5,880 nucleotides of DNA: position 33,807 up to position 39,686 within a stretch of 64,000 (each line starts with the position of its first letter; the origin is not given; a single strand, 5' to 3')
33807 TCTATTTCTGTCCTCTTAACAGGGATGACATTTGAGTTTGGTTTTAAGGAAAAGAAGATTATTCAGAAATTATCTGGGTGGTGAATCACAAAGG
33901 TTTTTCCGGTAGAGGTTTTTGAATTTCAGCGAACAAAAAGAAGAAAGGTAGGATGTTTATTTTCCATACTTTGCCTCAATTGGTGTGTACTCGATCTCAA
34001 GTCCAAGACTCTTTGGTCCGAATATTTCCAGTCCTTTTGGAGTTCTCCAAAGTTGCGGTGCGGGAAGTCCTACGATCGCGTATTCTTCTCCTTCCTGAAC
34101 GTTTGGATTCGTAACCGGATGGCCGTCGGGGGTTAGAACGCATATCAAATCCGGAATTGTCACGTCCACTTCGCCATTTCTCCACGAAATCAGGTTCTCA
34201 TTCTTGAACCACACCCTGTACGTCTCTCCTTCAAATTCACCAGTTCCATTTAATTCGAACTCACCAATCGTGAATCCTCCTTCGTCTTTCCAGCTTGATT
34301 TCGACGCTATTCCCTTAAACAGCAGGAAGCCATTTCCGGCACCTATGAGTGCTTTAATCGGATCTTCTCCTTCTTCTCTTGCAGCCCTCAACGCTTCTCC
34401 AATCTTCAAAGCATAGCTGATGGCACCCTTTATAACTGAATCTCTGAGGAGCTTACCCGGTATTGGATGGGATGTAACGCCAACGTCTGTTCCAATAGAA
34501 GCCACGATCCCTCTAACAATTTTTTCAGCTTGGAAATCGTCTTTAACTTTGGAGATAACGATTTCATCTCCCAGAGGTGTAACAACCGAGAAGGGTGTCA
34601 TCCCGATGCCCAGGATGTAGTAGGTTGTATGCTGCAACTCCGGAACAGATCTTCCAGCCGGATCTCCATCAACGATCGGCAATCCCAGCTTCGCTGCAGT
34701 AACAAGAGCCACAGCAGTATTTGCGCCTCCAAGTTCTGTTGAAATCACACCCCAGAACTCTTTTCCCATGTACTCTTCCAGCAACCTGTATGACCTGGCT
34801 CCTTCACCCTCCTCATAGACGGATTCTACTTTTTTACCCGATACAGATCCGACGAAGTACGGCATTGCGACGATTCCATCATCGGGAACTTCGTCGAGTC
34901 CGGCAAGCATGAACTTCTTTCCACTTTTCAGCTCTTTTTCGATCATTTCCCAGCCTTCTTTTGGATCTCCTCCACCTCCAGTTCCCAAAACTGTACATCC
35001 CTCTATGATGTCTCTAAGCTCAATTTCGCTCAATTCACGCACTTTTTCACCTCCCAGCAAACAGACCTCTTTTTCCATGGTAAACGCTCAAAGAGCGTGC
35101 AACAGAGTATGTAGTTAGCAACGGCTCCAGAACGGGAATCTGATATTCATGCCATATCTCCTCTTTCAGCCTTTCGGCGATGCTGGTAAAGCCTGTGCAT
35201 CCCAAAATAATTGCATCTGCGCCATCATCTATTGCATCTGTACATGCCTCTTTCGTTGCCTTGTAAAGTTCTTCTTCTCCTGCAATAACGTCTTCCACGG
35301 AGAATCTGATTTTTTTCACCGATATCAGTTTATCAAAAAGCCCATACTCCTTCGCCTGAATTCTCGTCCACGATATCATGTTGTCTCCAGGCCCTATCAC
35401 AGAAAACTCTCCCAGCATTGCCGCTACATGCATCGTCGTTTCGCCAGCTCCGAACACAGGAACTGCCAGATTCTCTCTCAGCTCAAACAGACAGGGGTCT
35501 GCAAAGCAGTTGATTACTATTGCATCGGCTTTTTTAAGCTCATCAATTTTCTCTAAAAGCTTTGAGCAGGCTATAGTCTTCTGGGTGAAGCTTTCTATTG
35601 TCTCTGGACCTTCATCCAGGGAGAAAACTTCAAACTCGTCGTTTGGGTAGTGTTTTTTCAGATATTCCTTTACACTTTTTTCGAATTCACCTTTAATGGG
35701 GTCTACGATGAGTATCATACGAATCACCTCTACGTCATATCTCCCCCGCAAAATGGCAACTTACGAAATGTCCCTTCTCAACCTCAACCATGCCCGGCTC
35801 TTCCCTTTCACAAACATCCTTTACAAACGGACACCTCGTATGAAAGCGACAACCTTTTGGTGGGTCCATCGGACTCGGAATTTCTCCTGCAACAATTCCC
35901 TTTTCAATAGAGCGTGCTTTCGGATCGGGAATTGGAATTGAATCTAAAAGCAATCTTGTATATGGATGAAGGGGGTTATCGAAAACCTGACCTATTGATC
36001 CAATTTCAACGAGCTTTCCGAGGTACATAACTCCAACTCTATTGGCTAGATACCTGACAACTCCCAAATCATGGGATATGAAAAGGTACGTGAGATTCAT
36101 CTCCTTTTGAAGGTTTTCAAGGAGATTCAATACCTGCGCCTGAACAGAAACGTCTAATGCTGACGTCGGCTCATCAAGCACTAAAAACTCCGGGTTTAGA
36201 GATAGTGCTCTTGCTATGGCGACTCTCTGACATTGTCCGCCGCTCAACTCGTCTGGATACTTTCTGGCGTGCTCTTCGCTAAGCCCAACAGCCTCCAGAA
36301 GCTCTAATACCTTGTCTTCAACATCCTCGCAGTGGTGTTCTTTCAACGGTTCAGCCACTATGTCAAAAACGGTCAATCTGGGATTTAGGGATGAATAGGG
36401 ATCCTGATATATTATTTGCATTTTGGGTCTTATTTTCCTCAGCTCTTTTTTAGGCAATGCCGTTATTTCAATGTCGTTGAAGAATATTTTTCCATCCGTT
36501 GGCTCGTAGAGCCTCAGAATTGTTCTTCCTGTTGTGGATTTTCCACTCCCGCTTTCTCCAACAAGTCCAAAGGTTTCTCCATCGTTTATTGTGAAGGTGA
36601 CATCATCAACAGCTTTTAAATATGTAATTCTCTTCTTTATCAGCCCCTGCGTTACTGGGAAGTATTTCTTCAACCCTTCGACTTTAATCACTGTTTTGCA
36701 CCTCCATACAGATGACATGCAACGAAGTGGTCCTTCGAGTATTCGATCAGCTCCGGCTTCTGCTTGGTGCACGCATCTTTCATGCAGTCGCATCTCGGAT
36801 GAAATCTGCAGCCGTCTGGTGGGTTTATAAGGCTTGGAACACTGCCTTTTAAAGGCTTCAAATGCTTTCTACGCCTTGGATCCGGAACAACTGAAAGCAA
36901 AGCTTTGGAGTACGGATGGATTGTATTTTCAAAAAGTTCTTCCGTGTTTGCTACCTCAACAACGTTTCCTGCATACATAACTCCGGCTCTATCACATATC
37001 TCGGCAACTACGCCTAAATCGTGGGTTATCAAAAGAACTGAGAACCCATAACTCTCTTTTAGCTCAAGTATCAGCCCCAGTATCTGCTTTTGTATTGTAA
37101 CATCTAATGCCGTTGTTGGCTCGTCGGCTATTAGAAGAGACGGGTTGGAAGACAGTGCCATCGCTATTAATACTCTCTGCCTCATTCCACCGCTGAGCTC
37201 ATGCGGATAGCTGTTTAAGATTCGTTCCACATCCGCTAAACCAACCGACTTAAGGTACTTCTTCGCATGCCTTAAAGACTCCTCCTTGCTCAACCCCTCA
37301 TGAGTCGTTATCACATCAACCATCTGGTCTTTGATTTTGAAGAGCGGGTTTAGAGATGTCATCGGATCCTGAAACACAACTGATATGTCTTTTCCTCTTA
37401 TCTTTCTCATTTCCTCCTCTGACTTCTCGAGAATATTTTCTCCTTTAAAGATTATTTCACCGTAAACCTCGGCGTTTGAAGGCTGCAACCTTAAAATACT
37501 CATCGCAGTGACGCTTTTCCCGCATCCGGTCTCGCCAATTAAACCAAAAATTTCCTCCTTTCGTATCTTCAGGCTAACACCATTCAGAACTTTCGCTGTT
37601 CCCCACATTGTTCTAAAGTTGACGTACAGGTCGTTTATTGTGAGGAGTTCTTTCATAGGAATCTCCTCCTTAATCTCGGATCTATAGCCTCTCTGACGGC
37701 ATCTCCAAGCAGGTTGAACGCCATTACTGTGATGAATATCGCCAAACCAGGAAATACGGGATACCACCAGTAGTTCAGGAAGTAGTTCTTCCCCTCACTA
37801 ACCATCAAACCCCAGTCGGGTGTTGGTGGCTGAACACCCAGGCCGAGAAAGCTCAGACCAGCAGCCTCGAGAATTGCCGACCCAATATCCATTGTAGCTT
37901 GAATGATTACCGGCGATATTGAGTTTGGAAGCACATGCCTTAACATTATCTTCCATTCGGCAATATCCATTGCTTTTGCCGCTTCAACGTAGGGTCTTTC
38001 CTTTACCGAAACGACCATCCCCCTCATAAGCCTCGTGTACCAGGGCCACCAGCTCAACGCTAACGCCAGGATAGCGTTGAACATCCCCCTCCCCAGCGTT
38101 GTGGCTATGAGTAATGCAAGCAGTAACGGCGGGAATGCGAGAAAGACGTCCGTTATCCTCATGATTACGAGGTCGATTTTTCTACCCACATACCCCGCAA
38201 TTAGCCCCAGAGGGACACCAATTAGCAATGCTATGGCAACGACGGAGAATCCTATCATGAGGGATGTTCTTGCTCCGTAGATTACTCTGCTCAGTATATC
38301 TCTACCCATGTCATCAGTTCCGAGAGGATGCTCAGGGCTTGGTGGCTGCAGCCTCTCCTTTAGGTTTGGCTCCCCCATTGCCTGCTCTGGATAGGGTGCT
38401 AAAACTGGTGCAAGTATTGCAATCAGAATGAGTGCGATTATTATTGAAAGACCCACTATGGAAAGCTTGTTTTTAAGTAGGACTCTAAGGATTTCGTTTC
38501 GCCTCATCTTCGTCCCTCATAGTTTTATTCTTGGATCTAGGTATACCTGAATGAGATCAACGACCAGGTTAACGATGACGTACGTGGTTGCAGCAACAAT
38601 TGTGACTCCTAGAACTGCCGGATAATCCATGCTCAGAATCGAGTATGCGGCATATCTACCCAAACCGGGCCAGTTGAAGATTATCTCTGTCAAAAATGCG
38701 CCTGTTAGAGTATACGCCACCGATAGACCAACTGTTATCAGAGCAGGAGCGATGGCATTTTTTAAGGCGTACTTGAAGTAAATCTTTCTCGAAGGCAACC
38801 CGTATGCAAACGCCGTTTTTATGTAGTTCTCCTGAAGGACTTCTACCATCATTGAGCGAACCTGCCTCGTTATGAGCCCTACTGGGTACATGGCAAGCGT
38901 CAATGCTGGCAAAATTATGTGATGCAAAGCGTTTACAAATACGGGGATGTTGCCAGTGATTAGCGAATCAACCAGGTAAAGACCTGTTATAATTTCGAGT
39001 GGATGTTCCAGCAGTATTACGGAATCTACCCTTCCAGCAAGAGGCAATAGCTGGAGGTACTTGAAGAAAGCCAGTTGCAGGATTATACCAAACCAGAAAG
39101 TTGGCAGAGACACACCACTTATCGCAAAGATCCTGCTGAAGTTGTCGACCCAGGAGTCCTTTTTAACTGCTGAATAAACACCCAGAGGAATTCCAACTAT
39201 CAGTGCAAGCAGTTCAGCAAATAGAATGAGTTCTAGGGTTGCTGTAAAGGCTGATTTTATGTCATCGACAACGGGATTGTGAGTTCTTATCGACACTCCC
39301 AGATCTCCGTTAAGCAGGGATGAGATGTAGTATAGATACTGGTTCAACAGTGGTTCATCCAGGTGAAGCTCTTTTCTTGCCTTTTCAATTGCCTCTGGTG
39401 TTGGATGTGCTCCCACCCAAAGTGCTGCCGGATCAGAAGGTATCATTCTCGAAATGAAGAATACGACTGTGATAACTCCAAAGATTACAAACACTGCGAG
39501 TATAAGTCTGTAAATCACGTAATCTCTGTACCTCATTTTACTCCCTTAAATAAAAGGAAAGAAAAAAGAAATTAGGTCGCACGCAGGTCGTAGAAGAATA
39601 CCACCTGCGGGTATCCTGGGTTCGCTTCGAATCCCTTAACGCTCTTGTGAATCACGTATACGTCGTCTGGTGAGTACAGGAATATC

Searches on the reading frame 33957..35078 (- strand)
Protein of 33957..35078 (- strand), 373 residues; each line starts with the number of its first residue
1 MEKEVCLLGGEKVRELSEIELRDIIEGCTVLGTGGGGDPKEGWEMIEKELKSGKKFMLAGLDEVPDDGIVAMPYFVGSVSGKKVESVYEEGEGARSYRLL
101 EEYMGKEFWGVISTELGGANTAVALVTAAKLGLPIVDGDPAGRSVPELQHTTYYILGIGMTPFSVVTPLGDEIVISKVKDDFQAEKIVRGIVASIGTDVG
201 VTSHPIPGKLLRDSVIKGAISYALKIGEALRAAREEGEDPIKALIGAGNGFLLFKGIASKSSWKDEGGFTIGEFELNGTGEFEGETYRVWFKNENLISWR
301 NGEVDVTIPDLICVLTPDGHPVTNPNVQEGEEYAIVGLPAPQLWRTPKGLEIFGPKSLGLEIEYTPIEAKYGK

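Call 30: search_protein_families(library=pfam, proteins=[window:33957-35078:-], max_evalue=0.001)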
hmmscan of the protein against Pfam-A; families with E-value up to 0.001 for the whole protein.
window:33957-35078:- (373 aa): 2 families
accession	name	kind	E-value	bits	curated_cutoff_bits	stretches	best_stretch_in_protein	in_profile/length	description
PF20906.3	S-Me-THD_C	-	5.4e-59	199.2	27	1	180-367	2-190/190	S-Me-THD-like, C-terminal domain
PF06032.18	S-Me-THD_N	-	4.7e-45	153.9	27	1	20-176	2-157/158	S-Me-THD-like, N-terminal domain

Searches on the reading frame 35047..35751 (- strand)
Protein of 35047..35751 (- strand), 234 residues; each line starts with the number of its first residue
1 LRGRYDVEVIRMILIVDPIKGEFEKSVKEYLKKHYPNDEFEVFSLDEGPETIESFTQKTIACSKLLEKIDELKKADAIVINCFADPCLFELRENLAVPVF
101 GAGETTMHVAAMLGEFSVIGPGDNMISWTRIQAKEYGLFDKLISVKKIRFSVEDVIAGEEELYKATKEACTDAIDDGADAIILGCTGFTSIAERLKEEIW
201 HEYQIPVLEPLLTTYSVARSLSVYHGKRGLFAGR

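Call 30: search_protein_families(library=pfam, proteins=[window:35047-35751:-], max_evalue=0.001)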
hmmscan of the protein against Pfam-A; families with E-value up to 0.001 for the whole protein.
window:35047-35751:- (234 aa): 1 family
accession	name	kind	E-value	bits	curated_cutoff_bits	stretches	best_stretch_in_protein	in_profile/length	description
PF01177.27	Asp_Glu_race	-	7e-35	121.2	31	1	25-211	14-204/211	Asp/Glu/Hydantoin racemase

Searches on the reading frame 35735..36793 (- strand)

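Call 30: search_protein_families(library=pfam, proteins=[window:35735-36793:-], max_evalue=0.001)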
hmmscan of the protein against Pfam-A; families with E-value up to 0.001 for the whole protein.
window:35735-36793:- (352 aa): 5 families
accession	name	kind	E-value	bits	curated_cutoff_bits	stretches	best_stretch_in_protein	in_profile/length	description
PF00005.33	ABC_tran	-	1.9e-34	119.6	25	1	63-211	2-137/137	ABC transporter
PF08352.17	oligo_HPY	-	1.6e-20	73.7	27.1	1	262-328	1-65/65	Oligopeptide/dipeptide transporter, C-terminal region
PF13304.12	AAA_21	-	2.9e-06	28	27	1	125-245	152-302/304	AAA domain, putative AbiEii toxin, Type IV TA system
PF02463.25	SMC_N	-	3.1e-05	23.9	40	0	161-256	122-212/220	RecF/RecN/SMC N terminal domain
PF13401.12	AAA_22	-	5.4e-05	24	27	1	77-237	10-119/130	AAA domain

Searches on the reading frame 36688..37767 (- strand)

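Call 30: search_protein_families(library=pfam, proteins=[window:36688-37767:-], max_evalue=0.001)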
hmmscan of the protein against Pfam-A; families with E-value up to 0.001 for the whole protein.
window:36688-37767:- (359 aa): 3 families
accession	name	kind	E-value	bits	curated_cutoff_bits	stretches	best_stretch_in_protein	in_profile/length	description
PF00005.33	ABC_tran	-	1.3e-28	100.7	25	1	61-219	1-137/137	ABC transporter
PF08352.17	oligo_HPY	-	5.3e-19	68.8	27.1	1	270-333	1-65/65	Oligopeptide/dipeptide transporter, C-terminal region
PF13304.12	AAA_21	-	3.6e-07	31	27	1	181-254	228-303/304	AAA domain, putative AbiEii toxin, Type IV TA system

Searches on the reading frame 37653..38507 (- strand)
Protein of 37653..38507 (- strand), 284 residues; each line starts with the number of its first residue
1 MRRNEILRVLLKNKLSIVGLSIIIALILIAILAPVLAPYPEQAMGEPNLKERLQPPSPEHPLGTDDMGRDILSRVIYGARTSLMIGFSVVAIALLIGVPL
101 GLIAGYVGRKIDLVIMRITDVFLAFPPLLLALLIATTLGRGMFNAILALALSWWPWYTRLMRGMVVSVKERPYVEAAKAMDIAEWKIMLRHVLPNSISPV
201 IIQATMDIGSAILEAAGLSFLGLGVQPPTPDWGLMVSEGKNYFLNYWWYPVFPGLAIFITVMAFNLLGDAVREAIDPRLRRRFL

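Call 30: search_protein_families(library=pfam, proteins=[window:37653-38507:-], max_evalue=0.001)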
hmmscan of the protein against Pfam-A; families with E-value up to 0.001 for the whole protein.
window:37653-38507:- (284 aa): 2 families
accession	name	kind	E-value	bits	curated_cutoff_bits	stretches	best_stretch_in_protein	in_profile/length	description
PF00528.27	BPD_transp_1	-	2.8e-40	138.5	26.4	1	97-281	1-184/184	Binding-protein-dependent transport system inner membrane component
PF12911.12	OppC_N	-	2.3e-12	47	23.9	1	5-56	5-53/53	N-terminal TM domain of oligopeptide transport permease C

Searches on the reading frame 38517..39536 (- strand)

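Call 30: search_protein_families(library=pfam, proteins=[window:38517-39536:-], max_evalue=0.001)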
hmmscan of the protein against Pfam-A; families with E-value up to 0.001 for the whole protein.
window:38517-39536:- (339 aa): 2 families
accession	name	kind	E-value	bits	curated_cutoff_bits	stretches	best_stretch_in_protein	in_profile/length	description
PF00528.27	BPD_transp_1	-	3e-39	135.1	26.4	1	115-338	1-183/184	Binding-protein-dependent transport system inner membrane component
PF19300.4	BPD_transp_1_N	-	5.2e-13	49.6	23.8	1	6-78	4-76/114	Binding-prot-dependent transport system membrane comp, N-term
